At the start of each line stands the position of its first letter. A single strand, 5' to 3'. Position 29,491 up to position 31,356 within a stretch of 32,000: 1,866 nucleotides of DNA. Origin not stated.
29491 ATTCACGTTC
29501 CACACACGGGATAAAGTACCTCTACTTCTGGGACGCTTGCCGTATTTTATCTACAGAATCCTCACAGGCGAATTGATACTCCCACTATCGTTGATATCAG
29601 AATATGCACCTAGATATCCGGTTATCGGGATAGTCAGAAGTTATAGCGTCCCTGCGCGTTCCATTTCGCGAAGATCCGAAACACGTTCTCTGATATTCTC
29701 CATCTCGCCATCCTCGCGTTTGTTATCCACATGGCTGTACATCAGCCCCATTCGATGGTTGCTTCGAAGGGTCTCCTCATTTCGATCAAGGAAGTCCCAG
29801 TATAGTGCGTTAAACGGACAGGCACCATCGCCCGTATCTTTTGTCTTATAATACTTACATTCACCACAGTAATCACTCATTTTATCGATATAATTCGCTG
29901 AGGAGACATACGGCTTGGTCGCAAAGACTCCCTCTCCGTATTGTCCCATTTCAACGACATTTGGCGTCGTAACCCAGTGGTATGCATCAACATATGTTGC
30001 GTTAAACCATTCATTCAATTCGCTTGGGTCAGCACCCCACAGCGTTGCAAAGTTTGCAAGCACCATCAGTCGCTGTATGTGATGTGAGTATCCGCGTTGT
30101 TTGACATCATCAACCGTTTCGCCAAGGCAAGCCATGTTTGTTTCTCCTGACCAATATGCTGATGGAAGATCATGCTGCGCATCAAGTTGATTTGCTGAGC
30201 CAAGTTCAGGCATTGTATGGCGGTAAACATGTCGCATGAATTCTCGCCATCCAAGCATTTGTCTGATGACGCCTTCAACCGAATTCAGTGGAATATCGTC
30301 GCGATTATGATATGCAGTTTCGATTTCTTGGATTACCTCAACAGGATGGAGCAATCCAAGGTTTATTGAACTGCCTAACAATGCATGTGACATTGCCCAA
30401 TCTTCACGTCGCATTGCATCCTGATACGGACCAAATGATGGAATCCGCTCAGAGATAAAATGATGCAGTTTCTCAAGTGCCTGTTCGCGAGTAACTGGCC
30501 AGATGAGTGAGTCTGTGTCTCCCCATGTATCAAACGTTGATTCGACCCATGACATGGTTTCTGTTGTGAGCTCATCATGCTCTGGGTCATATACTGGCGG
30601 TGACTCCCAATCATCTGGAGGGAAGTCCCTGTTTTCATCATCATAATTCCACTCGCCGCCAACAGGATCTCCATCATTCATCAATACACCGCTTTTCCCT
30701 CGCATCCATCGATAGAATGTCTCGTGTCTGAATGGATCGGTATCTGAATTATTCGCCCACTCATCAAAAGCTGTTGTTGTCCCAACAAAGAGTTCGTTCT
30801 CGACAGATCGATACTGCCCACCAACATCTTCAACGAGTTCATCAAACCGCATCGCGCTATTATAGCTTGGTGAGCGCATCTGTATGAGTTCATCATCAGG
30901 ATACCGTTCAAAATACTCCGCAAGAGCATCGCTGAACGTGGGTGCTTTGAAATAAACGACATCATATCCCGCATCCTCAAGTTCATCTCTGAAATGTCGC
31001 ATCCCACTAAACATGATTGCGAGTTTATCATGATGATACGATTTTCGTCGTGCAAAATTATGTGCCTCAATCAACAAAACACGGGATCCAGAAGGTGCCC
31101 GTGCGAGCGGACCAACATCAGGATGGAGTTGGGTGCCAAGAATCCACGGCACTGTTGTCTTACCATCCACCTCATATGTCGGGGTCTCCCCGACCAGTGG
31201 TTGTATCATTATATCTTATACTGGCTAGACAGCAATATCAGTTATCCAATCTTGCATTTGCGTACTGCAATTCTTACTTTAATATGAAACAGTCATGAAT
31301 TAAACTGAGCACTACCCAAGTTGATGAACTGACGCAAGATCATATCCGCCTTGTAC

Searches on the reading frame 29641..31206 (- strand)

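Call 64: search_protein_families(library=pfam, max_evalue=0.01, proteins=[window:29641-31206:-])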
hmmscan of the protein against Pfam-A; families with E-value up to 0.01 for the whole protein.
window:29641-31206:- (521 aa): 2 families
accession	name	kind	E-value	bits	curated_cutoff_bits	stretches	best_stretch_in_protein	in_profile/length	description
PF04244.19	DPRP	-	5.6e-56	190.3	22.1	1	21-236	2-224/224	Deoxyribodipyrimidine photo-lyase-related protein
PF03441.19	FAD_binding_7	-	0.0018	18.1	27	0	316-420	3-116/203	FAD binding domain of DNA photolyase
